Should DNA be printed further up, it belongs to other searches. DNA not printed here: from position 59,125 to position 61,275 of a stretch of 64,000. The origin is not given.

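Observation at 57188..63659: Surface-protein pair bracketing an S15-family peptidase lipoprotein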

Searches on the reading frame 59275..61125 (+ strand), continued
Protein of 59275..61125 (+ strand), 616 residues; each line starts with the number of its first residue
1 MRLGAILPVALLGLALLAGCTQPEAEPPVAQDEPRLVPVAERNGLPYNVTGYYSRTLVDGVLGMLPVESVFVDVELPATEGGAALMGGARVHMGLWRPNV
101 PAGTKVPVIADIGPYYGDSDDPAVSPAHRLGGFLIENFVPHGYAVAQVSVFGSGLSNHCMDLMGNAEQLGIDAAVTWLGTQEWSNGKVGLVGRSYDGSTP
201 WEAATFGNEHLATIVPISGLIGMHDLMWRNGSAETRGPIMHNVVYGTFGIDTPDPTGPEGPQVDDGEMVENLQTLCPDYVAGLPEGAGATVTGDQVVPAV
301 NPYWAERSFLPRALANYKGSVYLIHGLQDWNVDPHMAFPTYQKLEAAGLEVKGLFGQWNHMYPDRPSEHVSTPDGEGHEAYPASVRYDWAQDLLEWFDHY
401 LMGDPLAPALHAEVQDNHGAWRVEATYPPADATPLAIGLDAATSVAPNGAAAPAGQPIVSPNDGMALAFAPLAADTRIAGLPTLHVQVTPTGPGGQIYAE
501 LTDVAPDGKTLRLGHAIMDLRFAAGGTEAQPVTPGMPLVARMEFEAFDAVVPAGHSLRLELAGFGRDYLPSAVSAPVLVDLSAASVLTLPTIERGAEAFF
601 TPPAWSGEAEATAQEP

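Call 19: find_encoding_contigs(protein=P0003, flank=6000, max_places=2)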
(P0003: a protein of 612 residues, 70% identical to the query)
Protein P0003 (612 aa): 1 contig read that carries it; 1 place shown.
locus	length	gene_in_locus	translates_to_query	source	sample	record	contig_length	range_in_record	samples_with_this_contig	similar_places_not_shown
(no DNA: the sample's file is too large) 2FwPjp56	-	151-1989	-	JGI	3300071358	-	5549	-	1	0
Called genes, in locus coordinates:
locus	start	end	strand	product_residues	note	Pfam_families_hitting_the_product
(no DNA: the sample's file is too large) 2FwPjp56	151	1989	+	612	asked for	PF02129:Peptidase_S15, PF08530:PepX_C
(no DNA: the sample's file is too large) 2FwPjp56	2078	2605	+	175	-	-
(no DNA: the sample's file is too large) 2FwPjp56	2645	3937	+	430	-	-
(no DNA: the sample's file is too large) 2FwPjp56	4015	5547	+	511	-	?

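Call 20: find_encoding_contigs(protein=P0009, flank=6000, max_places=2)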
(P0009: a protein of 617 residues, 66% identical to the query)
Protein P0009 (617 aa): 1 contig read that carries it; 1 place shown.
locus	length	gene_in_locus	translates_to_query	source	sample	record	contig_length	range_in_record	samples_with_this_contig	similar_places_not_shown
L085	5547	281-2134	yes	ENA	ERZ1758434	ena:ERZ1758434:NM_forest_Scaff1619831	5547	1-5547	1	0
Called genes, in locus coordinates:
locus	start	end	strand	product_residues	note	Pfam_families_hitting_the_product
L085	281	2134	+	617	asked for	PF02129:Peptidase_S15, PF08530:PepX_C (weak)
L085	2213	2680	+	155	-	-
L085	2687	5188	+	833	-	PF12840:HTH_20 (faint), PF24266:HTH_HVO_0163_N, PF01047:MarR (weak), PF12802:MarR_2 (weak), PF13412:HTH_24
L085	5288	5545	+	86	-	?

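Call 29: search_solved_structures(query=A1, max_evalue=0.001, show_alignments=3)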
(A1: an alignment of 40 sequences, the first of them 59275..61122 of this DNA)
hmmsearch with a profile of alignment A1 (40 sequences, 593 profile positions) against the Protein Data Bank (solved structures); distinct sequences matched with E-value up to 0.001: 21.
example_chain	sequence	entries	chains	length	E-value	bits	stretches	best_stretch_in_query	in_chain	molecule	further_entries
3ib3_A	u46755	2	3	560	5.9e-17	64.3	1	139-231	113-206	CocE/NonD family hydrolase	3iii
1lns_A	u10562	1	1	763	1.1e-15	60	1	181-335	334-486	X-PROLYL DIPEPTIDYL AMINOPEPTIDASE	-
6nff_A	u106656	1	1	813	3.5e-12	48.5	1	91-519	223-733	Xaa-Pro dipeptidyl-peptidase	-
9k48_A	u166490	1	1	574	3.8e-10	41.8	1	170-217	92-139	Cocaine esterase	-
7f65_A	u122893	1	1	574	3.9e-10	41.7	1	170-217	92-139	Cocaine esterase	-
4p08_A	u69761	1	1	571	5.5e-10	41.3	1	169-217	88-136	Cocaine esterase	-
3pui_A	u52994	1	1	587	5.5e-10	41.3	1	169-217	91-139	Cocaine esterase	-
3i2g_A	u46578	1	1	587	5.6e-10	41.2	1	169-217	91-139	Cocaine esterase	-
3i2j_A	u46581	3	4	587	5.6e-10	41.2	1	169-217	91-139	Cocaine esterase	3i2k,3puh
3i2f_A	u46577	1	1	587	5.6e-10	41.2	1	169-217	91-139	Cocaine esterase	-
3i2i_A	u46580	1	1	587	5.6e-10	41.2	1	169-217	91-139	Cocaine esterase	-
3i2h_A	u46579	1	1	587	5.6e-10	41.2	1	169-217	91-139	Cocaine esterase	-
3ida_A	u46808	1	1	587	5.6e-10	41.2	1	169-217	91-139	Cocaine esterase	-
1ju3_A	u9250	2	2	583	5.7e-10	41.2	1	169-217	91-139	cocaine esterase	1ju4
1l7r_A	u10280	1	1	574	7.4e-10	40.8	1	171-217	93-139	cocaine esterase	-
8yzn_A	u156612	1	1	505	1.6e-08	36.5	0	139-273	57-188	Lipase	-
4pf1_A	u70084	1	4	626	0.00027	22.4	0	175-221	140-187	Peptidase S15/CocE/NonD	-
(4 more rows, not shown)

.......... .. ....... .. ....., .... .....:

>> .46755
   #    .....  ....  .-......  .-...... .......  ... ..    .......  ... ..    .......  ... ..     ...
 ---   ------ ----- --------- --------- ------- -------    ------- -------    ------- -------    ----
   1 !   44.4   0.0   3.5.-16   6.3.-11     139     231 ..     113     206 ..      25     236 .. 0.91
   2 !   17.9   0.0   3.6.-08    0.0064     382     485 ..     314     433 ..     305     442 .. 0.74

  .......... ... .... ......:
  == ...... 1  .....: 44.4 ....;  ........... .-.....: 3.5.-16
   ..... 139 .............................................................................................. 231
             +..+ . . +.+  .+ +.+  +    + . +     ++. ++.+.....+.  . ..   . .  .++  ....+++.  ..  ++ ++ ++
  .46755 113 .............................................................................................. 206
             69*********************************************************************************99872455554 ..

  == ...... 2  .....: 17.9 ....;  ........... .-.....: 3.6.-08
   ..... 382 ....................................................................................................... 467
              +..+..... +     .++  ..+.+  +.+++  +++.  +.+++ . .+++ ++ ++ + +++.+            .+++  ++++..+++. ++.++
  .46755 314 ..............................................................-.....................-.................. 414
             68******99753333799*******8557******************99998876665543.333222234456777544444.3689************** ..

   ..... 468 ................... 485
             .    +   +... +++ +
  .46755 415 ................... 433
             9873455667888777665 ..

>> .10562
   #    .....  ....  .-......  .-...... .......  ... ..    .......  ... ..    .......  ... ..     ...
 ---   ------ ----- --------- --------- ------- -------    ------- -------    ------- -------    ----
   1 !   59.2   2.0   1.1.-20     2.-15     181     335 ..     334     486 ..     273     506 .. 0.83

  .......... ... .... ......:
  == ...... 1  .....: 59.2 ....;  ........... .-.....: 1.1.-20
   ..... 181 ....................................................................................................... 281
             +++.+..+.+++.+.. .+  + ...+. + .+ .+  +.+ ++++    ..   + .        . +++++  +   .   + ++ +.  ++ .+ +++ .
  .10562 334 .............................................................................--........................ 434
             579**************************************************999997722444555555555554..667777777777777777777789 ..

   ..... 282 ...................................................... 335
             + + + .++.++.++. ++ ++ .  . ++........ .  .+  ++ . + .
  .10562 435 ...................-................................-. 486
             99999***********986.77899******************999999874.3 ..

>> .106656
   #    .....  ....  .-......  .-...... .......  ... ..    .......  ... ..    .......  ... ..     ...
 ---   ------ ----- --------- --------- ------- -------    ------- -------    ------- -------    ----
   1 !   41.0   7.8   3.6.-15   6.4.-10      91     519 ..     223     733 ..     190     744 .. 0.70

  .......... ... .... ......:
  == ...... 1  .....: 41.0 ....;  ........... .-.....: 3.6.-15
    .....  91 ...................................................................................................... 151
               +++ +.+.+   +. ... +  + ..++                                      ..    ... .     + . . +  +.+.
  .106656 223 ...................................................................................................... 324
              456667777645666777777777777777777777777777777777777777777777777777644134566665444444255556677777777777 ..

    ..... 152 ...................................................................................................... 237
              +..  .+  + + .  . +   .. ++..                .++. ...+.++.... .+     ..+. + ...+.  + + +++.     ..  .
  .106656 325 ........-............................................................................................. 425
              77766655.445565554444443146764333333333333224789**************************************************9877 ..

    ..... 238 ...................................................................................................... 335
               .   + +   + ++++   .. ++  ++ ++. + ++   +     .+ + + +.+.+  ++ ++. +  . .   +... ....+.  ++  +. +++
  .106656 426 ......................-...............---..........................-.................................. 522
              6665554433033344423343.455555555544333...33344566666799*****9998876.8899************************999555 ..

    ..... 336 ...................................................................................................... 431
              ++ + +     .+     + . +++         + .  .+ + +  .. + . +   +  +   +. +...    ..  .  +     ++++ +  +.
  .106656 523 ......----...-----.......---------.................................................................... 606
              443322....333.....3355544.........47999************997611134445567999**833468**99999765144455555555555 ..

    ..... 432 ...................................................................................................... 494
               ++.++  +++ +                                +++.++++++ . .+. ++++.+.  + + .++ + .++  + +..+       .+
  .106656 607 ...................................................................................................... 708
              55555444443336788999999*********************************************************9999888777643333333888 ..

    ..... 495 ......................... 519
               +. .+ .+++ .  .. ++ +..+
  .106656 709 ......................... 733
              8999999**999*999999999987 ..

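Call 32: find_encoding_contigs(protein=P0024, flank=10000, max_places=2)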
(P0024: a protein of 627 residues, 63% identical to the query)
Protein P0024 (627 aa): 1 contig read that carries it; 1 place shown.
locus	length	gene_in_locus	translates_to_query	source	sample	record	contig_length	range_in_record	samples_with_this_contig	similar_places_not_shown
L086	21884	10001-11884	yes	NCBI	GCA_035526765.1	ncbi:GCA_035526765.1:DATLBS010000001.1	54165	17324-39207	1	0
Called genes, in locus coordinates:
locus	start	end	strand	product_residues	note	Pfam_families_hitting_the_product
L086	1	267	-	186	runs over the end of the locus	PF01161:PBP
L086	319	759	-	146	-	PF00903:Glyoxalase, PF13669:Glyoxalase_4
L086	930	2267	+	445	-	PF13185:GAF_2, PF13492:GAF_3, PF01590:GAF, PF00512:HisKA, PF02518:HATPase_c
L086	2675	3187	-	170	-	PF08617:CGI-121 (weak)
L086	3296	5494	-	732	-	PF04851:ResIII, PF00270:DEAD, PF22527:DEXQc_Suv3 (weak), PF00271:Helicase_C (weak), PF20470:HTH_61, PF21280:Helicase_dom4_arc, PF14520:HHH_5 (weak)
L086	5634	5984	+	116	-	PF13473:Cupredoxin_1 (weak)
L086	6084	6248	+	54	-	PF24333:DUF7501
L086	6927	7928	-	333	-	-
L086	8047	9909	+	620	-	PF02129:Peptidase_S15, PF08530:PepX_C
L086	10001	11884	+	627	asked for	PF02129:Peptidase_S15, PF08530:PepX_C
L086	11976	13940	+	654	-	PF02129:Peptidase_S15, PF08530:PepX_C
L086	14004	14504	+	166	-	-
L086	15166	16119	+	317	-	PF01544:CorA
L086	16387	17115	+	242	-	PF00730:HhH-GPD, PF00633:HHH, PF10576:EndIII_4Fe-2S (weak)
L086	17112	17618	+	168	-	PF00583:Acetyltransf_1, PF13673:Acetyltransf_10 (weak), PF13508:Acetyltransf_7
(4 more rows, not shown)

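Call 36: search_protein_families(library=pfam, proteins=[L001:14413-17247:+, L001:17289-17777:+, L001:6408-7394:-, L001:6037-6402:-, L001:3754-5085:-], max_evalue=0.001)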
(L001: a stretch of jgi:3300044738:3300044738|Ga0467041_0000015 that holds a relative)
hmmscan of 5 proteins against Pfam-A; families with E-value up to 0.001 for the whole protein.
L001:14413-17247:+ (945 aa): 2 families
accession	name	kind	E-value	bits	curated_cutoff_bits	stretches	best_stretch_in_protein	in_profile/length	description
PF13360.13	PQQ_2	-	7.4e-10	39.3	27.6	2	634-796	3-126/233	Outer membrane protein assembly factor BamB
PF13517.12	FG-GAP_3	-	2.6e-08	34.8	26.9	0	795-848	12-60/61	FG-GAP-like repeat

L001:17289-17777:+ (163 aa): 0 families

L001:6408-7394:- (328 aa): 1 family
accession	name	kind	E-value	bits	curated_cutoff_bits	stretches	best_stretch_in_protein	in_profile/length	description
PF23435.1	DUF7121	-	1.3e-41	143.4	29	1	52-328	34-307/307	Family of unknown function (DUF7121)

L001:6037-6402:- (121 aa): 0 families

L001:3754-5085:- (443 aa): 0 families

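Call 46: search_protein_families(library=pfam, proteins=[L006:1074-1445:+, L006:3725-5728:+, L009:5529-7022:+, L009:16405-17805:-, L009:4459-5472:-, L005:7399-8910:-, L011:16084-19536:-], max_evalue=0.001)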
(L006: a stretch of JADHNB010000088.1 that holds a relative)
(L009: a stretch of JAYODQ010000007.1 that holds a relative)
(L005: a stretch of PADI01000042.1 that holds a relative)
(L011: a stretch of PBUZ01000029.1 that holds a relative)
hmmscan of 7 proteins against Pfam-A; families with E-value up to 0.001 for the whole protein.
L006:1074-1445:+ (123 aa): 4 families
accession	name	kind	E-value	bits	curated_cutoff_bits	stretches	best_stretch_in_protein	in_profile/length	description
PF00085.26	Thioredoxin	-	1.5e-22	80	23.5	1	4-100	3-101/103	Thioredoxin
PF13098.12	Thioredoxin_2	-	9e-07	29.6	27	1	16-99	3-103/104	Thioredoxin-like domain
PF13905.12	Thioredoxin_8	-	4.9e-05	24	27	0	19-47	2-30/94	Thioredoxin-like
PF14595.12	Thioredoxin_9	-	0.00023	21.5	25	1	19-93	42-119/129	Thioredoxin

L006:3725-5728:+ (667 aa): 2 families
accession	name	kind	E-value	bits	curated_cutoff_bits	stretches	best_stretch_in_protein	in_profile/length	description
PF00488.27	MutS_V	-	1.5e-10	41.8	30.2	1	477-593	2-121/188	MutS domain V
PF14520.12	HHH_5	-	2.8e-07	31.3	27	1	6-60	4-55/57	Helix-hairpin-helix domain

L009:5529-7022:+ (497 aa): 6 families
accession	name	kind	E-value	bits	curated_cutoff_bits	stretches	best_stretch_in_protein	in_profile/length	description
PF01406.26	tRNA-synt_1e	-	3.3e-125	417.9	27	1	20-321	2-300/301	tRNA synthetases class I (C) catalytic domain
PF09334.17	tRNA-synt_1g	-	8.4e-15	54.9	20.1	2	39-149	12-123/391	tRNA synthetases class I (M)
PF23493.1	CysS_C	-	4.6e-10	39.9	23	1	446-489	2-45/51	Cysteinyl-tRNA ligase anticodon binding domain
PF09190.17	DALR_2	-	7e-08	33.3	22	1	370-430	1-56/57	DALR domain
PF00133.28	tRNA-synt_1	-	2.1e-07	30.5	22.7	1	229-311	330-412/414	tRNA synthetases class I (I, L, M and V)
PF01921.24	tRNA-synt_1f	-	2.2e-05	24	27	1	267-332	275-340/360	tRNA synthetases class I (K)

L009:16405-17805:- (466 aa): 0 families

L009:4459-5472:- (337 aa): 8 families
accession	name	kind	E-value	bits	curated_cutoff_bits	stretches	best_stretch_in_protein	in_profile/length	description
PF01370.27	Epimerase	-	4.8e-27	95.4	20.9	1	7-235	1-230/240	NAD dependent epimerase/dehydratase family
PF01073.25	3Beta_HSD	-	1.5e-20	73.8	22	1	9-165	2-158/280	3-beta hydroxysteroid dehydrogenase/isomerase family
PF16363.11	GDP_Man_Dehyd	-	1.2e-16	61.6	27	1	8-175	1-175/332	GDP-mannose 4,6 dehydratase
PF13460.12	NAD_binding_10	-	1.4e-16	61.3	27.2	1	11-180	1-143/184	NAD(P)H-binding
PF07993.18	NAD_binding_4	-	9e-15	55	20.1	1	9-193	1-213/258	Male sterility protein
PF05368.20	NmrA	-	1.7e-12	48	27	1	5-131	3-111/298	NmrA-like family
PF02719.21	Polysacc_synt_2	-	1.4e-05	24.9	20.2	1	7-131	1-132/293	Polysaccharide biosynthesis protein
PF00106.31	adh_short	-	0.00023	21.1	26.6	0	5-132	1-141/195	short chain dehydrogenase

L005:7399-8910:- (503 aa): 1 family
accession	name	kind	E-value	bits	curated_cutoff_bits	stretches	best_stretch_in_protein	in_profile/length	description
PF02074.21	Peptidase_M32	-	7.4e-151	503.5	25.1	1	7-495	2-488/489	Carboxypeptidase Taq (M32) metallopeptidase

L011:16084-19536:- (1150 aa): 4 families
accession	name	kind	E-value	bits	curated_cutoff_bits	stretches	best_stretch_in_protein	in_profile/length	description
PF00133.28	tRNA-synt_1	-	2.5e-117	392.6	22.7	1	72-711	2-405/414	tRNA synthetases class I (I, L, M and V)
PF08264.19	Anticodon_1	-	9.1e-29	100.7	25.1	1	768-931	1-142/148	Anticodon-binding domain of tRNA ligase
PF19302.4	DUF5915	-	2e-15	57.3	27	1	949-1143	2-186/195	Domain of unknown function (DUF5915)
PF09334.17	tRNA-synt_1g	-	1e-12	48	20.1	0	675-722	321-368/391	tRNA synthetases class I (M)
